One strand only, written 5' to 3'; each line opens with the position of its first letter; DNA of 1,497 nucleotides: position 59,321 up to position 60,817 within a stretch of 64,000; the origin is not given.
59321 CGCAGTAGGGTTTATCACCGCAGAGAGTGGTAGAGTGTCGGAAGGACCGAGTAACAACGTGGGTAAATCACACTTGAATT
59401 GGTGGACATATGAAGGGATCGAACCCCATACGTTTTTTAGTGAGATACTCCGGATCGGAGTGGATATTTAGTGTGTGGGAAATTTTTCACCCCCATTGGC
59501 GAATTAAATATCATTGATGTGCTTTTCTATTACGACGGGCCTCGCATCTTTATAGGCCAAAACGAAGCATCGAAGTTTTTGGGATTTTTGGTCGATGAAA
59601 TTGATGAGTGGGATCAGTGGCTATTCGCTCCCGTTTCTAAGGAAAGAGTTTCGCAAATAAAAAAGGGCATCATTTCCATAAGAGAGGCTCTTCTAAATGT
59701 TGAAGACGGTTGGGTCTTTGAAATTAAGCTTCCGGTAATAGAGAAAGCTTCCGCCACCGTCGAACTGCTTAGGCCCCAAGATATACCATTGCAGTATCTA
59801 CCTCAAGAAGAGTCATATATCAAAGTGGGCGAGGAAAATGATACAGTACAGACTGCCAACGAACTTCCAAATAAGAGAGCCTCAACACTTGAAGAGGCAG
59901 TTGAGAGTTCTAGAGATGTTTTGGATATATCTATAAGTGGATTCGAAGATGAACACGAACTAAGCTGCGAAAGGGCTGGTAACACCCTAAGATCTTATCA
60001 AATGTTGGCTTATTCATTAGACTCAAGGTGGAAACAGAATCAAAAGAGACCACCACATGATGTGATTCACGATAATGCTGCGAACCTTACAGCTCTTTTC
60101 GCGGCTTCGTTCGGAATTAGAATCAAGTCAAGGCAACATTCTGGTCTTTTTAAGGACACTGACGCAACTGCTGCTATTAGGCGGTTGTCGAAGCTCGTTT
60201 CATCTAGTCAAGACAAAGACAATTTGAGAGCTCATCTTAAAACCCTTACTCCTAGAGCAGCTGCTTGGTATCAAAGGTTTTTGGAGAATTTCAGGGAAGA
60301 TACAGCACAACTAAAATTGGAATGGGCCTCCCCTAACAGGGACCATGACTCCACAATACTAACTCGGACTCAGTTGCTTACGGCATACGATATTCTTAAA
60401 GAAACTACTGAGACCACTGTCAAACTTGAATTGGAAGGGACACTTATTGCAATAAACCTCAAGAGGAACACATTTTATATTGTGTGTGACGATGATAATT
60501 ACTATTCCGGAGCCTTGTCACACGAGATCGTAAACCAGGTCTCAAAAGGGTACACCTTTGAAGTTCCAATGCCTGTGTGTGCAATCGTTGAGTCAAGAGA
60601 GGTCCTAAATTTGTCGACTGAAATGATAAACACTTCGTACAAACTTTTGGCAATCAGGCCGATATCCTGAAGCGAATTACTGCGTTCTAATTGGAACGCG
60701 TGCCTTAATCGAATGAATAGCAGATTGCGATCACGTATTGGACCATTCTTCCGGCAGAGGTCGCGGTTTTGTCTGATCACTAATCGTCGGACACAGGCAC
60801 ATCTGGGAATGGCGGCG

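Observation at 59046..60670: Unassignable, translationally coupled two-gene cassette between a Type I R-M system and an AIPR abortive-infection gene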

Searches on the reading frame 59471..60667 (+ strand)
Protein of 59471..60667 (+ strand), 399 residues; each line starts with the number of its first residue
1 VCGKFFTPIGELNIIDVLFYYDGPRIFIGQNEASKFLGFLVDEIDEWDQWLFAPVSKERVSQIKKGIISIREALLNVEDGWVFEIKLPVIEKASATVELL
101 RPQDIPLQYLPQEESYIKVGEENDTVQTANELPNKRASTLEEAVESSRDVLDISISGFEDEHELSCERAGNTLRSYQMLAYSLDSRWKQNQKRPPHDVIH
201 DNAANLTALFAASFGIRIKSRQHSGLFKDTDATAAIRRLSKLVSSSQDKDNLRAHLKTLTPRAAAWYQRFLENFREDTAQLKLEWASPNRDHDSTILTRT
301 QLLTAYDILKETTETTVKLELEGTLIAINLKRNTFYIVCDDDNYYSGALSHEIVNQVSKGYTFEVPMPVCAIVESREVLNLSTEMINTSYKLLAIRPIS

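Call 4: search_protein_families(library=pfam, proteins=[window:59471-60667:+], max_evalue=1)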
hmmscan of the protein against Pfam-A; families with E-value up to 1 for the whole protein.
window:59471-60667:+ (399 aa): 2 families
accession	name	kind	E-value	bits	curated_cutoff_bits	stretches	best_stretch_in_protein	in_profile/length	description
PF20215.3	DUF6575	-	6e-18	65.5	26.6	1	9-121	10-123/218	Family of unknown function (DUF6575)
PF15009.12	STING_LBD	-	0.056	13.2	27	1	155-247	63-147/182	STING ligand-binding domain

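Call 5: search_protein_families(library=padloc, proteins=[window:59471-60667:+], max_evalue=1)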
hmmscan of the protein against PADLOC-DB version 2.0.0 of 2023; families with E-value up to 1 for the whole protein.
window:59471-60667:+ (399 aa): 4 families
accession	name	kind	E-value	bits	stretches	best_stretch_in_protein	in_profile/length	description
PDLC04024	PD-T4-10_B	-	8.7e-12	43.1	1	11-137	16-141/353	-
PDLC04747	PDC-M63B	-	3e-08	31.3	1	236-395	153-308/309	-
PDLC04749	PDC-M63B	-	0.00013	19.2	1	234-395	148-305/309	-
PDLC04746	PDC-M63B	-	0.00039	17.8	1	189-344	102-257/306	-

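Call 6: search_protein_families(library=ncbifam, proteins=[window:59471-60667:+], max_evalue=1)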
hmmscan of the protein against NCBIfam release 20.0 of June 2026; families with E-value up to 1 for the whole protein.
window:59471-60667:+ (399 aa): 0 families

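Call 7: search_protein_families(library=phrogs, proteins=[window:59471-60667:+], max_evalue=1)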
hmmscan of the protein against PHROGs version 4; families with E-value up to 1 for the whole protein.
window:59471-60667:+ (399 aa): 3 families
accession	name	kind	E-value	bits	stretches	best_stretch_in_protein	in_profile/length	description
phrog_17999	-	unknown function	0.00025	21.4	1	41-357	41-353/390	-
phrog_6566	-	unknown function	0.033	14.7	1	199-326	21-138/147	-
phrog_6603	-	unknown function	0.13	12.5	1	177-325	96-243/310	-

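Call 9: find_homologous_proteins(query=window:59471-60667:+, max_evalue=0.001)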
Query window:59471-60667:+ (399 aa): 9 proteins with E <= 0.001 among 6592 candidates.
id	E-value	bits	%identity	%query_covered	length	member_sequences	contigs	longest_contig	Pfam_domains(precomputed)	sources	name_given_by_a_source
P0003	8.3e-263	889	100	100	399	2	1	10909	PF20215.4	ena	-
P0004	9.3e-118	412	49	99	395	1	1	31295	PF20215.4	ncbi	-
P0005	5.5e-116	406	49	99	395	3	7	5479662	PF20215.4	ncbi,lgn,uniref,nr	ncbi:DUF6575 domain-containing protein [Paenibacillus urinalis]|uniref:DUF6575 domain-containing pro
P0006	7.5e-114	399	49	99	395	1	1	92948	PF20215.4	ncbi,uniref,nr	ncbi:DUF6575 domain-containing protein [Pseudalkalibacillus hwajinpoensis]|uniref:DUF6575 domain-con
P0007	9.0e-113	396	48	99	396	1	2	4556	PF20215.4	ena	-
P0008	1.1e-105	372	45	99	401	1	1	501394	PF20215.4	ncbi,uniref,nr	ncbi:hypothetical protein D7Z26_16455 [Cohnella endophytica]|uniref:DUF6575 domain-containing protei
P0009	9.9e-103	362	47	95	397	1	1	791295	PF20215.4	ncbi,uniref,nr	ncbi:hypothetical protein DRW41_05435 [Neobacillus piezotolerans]|uniref:DUF6575 domain-containing p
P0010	5.3e-97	344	43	98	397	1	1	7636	PF20215.4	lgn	-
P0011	2.1e-89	319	42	99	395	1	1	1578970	PF20215.4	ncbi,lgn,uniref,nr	ncbi:DUF6575 domain-containing protein [Exiguobacterium sp. s155]|uniref:DUF6575 domain-containing p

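Call 10: find_encoding_contigs(protein=P0005, flank=6000, max_places=3)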
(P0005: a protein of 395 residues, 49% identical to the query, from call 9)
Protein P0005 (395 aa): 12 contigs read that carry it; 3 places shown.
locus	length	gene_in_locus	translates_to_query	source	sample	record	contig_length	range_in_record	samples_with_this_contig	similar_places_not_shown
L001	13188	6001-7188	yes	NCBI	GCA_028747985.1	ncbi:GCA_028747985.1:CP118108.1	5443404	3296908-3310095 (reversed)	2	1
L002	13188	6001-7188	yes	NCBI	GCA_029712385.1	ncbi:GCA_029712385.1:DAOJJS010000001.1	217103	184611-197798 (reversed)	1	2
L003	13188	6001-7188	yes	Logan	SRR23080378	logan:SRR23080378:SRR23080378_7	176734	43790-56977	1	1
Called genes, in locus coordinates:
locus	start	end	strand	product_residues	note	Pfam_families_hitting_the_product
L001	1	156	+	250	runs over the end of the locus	PF14335:DUF4391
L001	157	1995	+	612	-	PF01555:N6_N4_Mtase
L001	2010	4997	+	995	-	PF04851:ResIII, PF00270:DEAD (weak), PF19778:RE_endonuc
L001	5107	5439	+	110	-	PF12844:HTH_19 (weak), PF01381:HTH_3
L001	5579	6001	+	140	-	-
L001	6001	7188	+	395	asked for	PF20215:DUF6575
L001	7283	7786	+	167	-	PF04525:LOR (faint)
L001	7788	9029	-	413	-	PF00083:Sugar_tr, PF07690:MFS_1, PF05977:MFS_3, PF00854:PTR2 (weak), PF07690:MFS_1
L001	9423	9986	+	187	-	PF04545:Sigma70_r4 (faint), PF07638:Sigma70_ECF, PF04542:Sigma70_r2, PF08281:Sigma70_r4_2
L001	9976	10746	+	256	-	-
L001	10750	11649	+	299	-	PF00005:ABC_tran, PF13304:AAA_21 (weak)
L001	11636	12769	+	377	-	-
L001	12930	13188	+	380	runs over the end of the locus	-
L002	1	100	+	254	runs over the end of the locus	PF14335:DUF4391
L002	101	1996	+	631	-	PF01555:N6_N4_Mtase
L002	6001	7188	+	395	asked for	PF20215:DUF6575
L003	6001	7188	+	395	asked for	PF20215:DUF6575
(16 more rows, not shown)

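Call 11: find_encoding_contigs(protein=P0008, flank=6000, max_places=2)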
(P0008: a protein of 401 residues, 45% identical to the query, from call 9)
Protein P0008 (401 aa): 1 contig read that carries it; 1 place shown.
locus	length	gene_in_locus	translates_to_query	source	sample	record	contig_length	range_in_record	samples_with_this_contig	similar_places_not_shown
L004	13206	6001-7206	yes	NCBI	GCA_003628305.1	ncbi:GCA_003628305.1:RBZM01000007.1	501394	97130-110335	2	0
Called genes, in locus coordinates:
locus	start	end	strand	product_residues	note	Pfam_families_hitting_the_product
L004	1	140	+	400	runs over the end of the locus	PF12698:ABC2_membrane_3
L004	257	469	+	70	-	PF09962:DUF2196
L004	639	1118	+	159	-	PF02590:SPOUT_MTase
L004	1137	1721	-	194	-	-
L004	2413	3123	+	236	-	-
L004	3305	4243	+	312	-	-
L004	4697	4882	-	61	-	-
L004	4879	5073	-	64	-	-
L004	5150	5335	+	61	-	-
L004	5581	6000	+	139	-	-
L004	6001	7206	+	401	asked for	PF20215:DUF6575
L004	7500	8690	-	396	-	PF00083:Sugar_tr, PF06779:MFS_4 (weak), PF07690:MFS_1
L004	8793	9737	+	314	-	PF08220:HTH_DeoR, PF08279:HTH_11, PF19187:HTH_PafC (faint), PF13280:WYL, PF25583:WCX (weak)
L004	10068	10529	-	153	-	PF12802:MarR_2, PF13404:HTH_AsnC-type, PF13412:HTH_24, PF01047:MarR, PF01037:AsnC_trans_reg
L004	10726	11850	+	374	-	PF00144:Beta-lactamase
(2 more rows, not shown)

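Call 12: find_encoding_contigs(protein=P0011, flank=6000, max_places=2)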
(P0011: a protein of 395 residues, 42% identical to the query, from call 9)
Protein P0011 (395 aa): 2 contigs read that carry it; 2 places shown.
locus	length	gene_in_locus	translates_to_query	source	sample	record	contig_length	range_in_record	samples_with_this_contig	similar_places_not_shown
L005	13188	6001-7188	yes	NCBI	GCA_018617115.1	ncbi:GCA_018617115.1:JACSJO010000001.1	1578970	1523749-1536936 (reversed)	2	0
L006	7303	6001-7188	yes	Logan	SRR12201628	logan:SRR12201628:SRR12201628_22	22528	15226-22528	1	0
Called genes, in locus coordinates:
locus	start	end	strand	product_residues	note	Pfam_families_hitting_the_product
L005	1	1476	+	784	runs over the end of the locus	PF00488:MutS_V, PF20297:MSSS, PF01713:Smr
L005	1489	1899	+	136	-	PF03994:DUF350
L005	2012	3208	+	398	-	PF03235:GmrSD_N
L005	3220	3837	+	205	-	PF18735:HEPN_RiboL-PSP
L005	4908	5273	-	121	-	PF14690:Zn_ribbon_ISL3 (faint)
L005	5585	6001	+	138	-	-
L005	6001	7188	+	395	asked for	PF20215:DUF6575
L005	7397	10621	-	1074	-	PF02687:FtsX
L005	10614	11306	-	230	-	PF00005:ABC_tran, PF13304:AAA_21 (faint)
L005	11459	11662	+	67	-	-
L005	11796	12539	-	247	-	-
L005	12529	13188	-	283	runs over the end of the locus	-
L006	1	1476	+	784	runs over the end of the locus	PF00488:MutS_V, PF20297:MSSS, PF01713:Smr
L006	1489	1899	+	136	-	PF03994:DUF350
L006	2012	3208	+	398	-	PF03235:GmrSD_N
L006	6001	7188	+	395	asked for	PF20215:DUF6575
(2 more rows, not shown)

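Call 13: find_encoding_contigs(protein=P0009, flank=6000, max_places=2)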
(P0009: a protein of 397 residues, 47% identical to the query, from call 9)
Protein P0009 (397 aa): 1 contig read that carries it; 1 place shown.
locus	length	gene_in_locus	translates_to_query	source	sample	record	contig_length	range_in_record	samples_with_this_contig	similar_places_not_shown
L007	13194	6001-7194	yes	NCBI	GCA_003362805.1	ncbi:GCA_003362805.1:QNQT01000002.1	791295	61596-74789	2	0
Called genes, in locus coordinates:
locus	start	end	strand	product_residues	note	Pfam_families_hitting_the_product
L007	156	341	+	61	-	-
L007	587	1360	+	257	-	PF01048:PNP_UDP_1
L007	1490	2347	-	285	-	PF19420:DDAH_eukar, PF02274:ADI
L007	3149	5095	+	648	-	PF13515:FUSC_2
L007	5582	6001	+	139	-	-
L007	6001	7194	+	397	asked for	PF20215:DUF6575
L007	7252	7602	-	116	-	-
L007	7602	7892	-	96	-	PF18743:AHJR-like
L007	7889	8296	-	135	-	PF05866:RusA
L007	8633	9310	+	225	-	PF10544:T5orf172 (weak), PF13455:MUG113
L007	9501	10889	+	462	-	PF00083:Sugar_tr (weak), PF07690:MFS_1, PF28153:VraH (weak)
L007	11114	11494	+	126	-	-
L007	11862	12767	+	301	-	PF01408:GFO_IDH_MocA, PF03447:NAD_binding_3 (weak)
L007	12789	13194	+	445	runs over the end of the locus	-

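Call 34: search_solved_structures(query=A2, max_evalue=10)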
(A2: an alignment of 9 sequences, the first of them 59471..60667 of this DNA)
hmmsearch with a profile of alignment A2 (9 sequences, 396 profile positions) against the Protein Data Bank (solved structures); distinct sequences matched with E-value up to 10: 4.
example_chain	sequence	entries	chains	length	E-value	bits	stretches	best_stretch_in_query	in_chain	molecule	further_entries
5w3f_B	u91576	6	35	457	0.53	12.4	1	267-347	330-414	Tubulin beta chain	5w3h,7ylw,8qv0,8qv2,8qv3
5w3j_B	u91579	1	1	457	0.53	12.4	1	267-347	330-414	Tubulin beta chain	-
4ffb_B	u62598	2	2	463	0.54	12.4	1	267-347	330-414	Tubulin beta chain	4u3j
2llf_A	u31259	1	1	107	0.95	11.6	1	24-52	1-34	Villin-1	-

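Call 36: find_related_loci(query=A2, collection=genome_contigs, flank=8000)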
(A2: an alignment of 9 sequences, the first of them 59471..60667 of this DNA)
Query A2 (399 aa) in genome_contigs; peptide patterns used: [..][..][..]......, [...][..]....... (x = any residue, [..] = any of these).
32 stretches matched a pattern; 5 encode a relative of the query (tblastn E <= 1e-3); 5 distinct loci.
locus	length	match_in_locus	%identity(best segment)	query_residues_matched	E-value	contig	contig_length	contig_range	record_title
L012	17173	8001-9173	49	1-396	1e-123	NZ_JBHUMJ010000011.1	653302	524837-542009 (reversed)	Paenibacillus shunpengii strain KCTC 33849 platanus_K_25_97_11, whole genome shotgun sequence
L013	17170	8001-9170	49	1-395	3e-122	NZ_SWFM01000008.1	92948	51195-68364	Pseudalkalibacillus hwajinpoensis strain Y2 NODE_8_length_92948_cov_22.737506, whole genome shotgun sequence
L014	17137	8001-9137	47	1-380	1e-111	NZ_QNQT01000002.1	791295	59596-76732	Neobacillus piezotolerans strain YLB-04 scaffold2, whole genome shotgun sequence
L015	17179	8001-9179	45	1-395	8e-115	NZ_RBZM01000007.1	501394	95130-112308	Cohnella endophytica strain M2MS4P-1 Scaffold5_1, whole genome shotgun sequence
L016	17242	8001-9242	32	7-398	3e-58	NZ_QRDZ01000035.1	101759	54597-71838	Cohnella phaseoli strain CECT 7287 Ga0244611_135, whole genome shotgun sequence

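Call 38: predict_structure(alignment_id=A2)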
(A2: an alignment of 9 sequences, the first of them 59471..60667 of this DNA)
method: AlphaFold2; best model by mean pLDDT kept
length: 399 residues; sequences in the alignment: 9
mean_pLDDT: 79.7   pTM: 0.62
mean pLDDT of the five models: 79.7, 79.2, 78.4, 76.1, 74.5
residues with pLDDT >= 90: 111; 70-90: 205; 50-70: 57; < 50: 26
segments of 3 or more residues with pLDDT < 50: 20-24, 118-131, 160-162
pLDDT, mean of each block of 10 residues (from residue 1): 72 73 65 86 73 88 77 84 84 84 85 57 37 67 80 73 61 84 86 78 66 65 57 84 94 90 90 83 87 92 93 91 90 90 90 86 87 91 84 89
secondary structure, 60 per line:
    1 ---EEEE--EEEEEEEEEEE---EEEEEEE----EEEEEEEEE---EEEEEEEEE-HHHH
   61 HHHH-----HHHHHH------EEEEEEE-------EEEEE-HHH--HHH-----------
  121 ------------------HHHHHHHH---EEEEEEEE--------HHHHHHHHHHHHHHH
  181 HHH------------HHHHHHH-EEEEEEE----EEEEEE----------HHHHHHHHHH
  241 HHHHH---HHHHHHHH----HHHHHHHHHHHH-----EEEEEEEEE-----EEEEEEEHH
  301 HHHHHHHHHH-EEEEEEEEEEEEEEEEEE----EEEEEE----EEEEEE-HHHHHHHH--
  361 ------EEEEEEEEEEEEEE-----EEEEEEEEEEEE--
elements in order: E4-7 E10-20 E24-30 E35-43 E47-55 H57-64 H70-75 E82-88 E96-100 H139-146 E150-157 H166-183 H196-202 E204-210 E215-220 H231-245 H249-256 H261-272 E278-286 E292-298 H299-310 E312-329 E334-339 E344-349 H351-358 E367-380 E386-397

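Call 42: fold_search(model_id=the predicted structure, library=pdb)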
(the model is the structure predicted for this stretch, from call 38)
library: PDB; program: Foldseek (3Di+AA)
matches with E <= 10: 968; with E <= 0.001: 0
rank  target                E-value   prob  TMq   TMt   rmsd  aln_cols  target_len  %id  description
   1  6cqo_B                4.3e-03  1.00  0.18  0.66   3.8        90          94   11  Crystal Structure of mitochondrial single-stranded DNA binding proteins from S. cerevisiae (SeMet Labeled), Rim1 (Form (released 2018-05-30)
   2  6cqm_B                7.0e-03  1.00  0.18  0.66   3.8        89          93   12  Crystal Structure of mitochondrial single-stranded DNA binding proteins from S. cerevisiae, Rim1 (Form2) (released 2018-05-30)
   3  8txr_B                8.3e-03  0.99  0.14  0.18   5.1        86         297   15  E. coli ExoVII(H238A) (released 2024-01-31)
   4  8bn3_eI               8.8e-03  0.99  0.15  0.36  14.2       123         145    6  Yeast 80S, ES7s delta, eIF5A, Stm1 containing (released 2024-01-10)
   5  5dlq_E                1.4e-02  0.97  0.14  0.33  14.0       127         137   11  Crystal structure of RanGTP-Exportin 4-eIF5A complex (released 2016-06-22)
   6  9h9h_X                1.4e-02  0.99  0.12  0.50   6.5        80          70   10  Complex 1 30S-IF1-IF2-IF3-GE81112 (released 2025-08-06)
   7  2hql_B                1.4e-02  0.99  0.14  0.41   6.0        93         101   15  Crystal structure of a small single-stranded DNA binding protein from Mycoplasma pneumoniae (released 2007-05-01)
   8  8aaf_v                1.4e-02  0.98  0.13  0.33  14.2       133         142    6  Yeast RQC complex in state G (released 2023-03-08)
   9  4ql5_B                1.5e-02  1.00  0.13  0.61   5.2        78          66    9  Crystal structure of translation initiation factor IF-1 from Streptococcus pneumoniae TIGR4 (released 2014-07-02)
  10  8txr_A                1.6e-02  1.00  0.15  0.14   4.4        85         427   13  E. coli ExoVII(H238A) (released 2024-01-31)
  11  6cqo_D                1.7e-02  1.00  0.17  0.57   5.1        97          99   10  Crystal Structure of mitochondrial single-stranded DNA binding proteins from S. cerevisiae (SeMet Labeled), Rim1 (Form (released 2018-05-30)
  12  4ql5_A                1.8e-02  1.00  0.12  0.57   6.3        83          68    7  Crystal structure of translation initiation factor IF-1 from Streptococcus pneumoniae TIGR4 (released 2014-07-02)
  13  2hql_E                1.9e-02  0.96  0.13  0.39   6.6        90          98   16  Crystal structure of a small single-stranded DNA binding protein from Mycoplasma pneumoniae (released 2007-05-01)
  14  9fco_I                2.1e-02  1.00  0.13  0.58   5.1        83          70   12  Structure of E. coli 30S-IF1-IF3-mRNA-Kasugamycin complex (released 2025-03-19)
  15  3hks_B                2.1e-02  0.93  0.13  0.31  13.5       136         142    9  Crystal structure of eukaryotic translation initiation factor eIF-5A2 from Arabidopsis thaliana (released 2009-09-29)
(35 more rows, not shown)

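Call 49: search_dna_similar(query=window:59471-60667:+, collection=plasmids, mode=protein, max_evalue=0.001, max_rows=25)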
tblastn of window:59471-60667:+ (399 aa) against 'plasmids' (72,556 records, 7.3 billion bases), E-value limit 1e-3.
Records with a match: 4; places in all: 4; records where one place covers at least 80% of the query: 2.
Best place of each record, by identity: <60% 4.
By first word of the organism name: Oscillatoria 1; Arthrobacter 1; Rhodococcus 1; Mycobacteroides 1.
By predicted mobility (MOB-suite, as given by PLSDB): non-mobilizable 2; conjugative 1; mobilizable 1.
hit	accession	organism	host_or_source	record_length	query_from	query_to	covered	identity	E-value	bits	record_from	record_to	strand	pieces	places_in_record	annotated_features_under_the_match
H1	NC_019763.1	Oscillatoria nigro-viridis PCC 7112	-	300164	7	397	98%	26.0%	3e-21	103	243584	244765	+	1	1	DUF6575 domain-containing protein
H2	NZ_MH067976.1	Arthrobacter sp.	-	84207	7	399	98%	23.8%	6e-11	72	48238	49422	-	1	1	DUF6575 domain-containing protein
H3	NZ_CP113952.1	Rhodococcus sp. JS3073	culture,soil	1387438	1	274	69%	25.2%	3e-12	76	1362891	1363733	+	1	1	record has no annotation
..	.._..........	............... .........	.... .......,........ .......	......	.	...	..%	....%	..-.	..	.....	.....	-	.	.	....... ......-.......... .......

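Call 50: search_dna_similar(query=window:59471-60667:+, collection=phages, mode=protein, max_evalue=0.001, max_rows=25)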
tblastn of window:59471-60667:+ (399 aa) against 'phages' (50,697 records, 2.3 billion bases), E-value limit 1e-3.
No match.

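Call 51: get_annotated_region(hit=H1, flank=5000)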
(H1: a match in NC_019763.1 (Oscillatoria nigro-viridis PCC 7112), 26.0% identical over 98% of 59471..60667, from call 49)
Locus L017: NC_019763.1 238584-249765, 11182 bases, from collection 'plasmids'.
description: Oscillatoria nigro-viridis PCC 7112 plasmid pOSC7112.01, complete sequence
organism: Oscillatoria nigro-viridis PCC 7112 (NCBI taxid 179408)
taxonomy: Bacteria; Cyanobacteriota; Cyanophyceae; Oscillatoriales; Oscillatoriaceae; Oscillatoria; Oscillatoria nigro-viridis; Oscillatoria nigro-viridis PCC 7112
host: -; source: -; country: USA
typing (MOB-suite, as given by PLSDB): conjugative; replicon rep_cluster_1695; relaxase MOBP; mating-pair formation MPF_T
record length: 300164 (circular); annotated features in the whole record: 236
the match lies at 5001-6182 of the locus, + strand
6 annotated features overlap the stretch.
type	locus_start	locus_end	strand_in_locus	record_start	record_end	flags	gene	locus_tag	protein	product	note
CDS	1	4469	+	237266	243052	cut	-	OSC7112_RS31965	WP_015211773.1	DEAD/DEAH box helicase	-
CDS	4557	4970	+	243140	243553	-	-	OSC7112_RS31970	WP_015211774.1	hypothetical protein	-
CDS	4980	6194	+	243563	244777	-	-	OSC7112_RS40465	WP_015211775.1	DUF6575 domain-containing protein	-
CDS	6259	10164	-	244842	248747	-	-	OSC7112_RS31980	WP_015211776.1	hypothetical protein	-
CDS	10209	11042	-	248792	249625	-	-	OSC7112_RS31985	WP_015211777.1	hypothetical protein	-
CDS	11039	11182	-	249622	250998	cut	-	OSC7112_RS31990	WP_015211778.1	GNAT family N-acetyltransferase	-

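Call 52: get_annotated_region(hit=H2, flank=5000)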
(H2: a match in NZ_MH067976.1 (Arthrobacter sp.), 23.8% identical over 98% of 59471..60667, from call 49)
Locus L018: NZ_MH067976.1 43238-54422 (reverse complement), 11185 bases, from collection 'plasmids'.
description: Arthrobacter sp. strain ANT_H58 plasmid pA58H3, complete sequence
organism: Arthrobacter sp. (NCBI taxid 1667)
taxonomy: Bacteria; Actinomycetota; Actinomycetes; Micrococcales; Micrococcaceae; Arthrobacter; Arthrobacter sp.
host: -; source: -; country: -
typing (MOB-suite, as given by PLSDB): mobilizable; relaxase MOBF
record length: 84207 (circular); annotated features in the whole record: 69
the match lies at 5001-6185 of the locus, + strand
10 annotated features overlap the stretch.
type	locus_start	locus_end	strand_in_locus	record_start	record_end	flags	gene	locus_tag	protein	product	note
CDS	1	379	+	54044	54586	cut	-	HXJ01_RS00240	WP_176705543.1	hypothetical protein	-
CDS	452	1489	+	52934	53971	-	-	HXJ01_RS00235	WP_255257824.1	DUF916 domain-containing protein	-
CDS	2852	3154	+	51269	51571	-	-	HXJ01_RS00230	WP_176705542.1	hypothetical protein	-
CDS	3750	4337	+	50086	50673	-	-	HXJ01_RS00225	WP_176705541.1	recombinase family protein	GO:0006310 - DNA recombination [Evidence IEA]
CDS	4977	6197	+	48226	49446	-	-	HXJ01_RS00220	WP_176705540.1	DUF6575 domain-containing protein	-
CDS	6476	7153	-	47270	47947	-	-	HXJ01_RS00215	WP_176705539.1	DUF3800 domain-containing protein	-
CDS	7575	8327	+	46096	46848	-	-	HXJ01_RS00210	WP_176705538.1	hypothetical protein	-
CDS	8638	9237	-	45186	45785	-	-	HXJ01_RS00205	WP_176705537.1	hypothetical protein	-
CDS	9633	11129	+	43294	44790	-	-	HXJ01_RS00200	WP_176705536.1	class I SAM-dependent DNA methyltransferase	-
CDS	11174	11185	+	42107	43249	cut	-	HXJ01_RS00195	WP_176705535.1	restriction endonuclease subunit S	GO:0006304 - DNA modification [Evidence IEA]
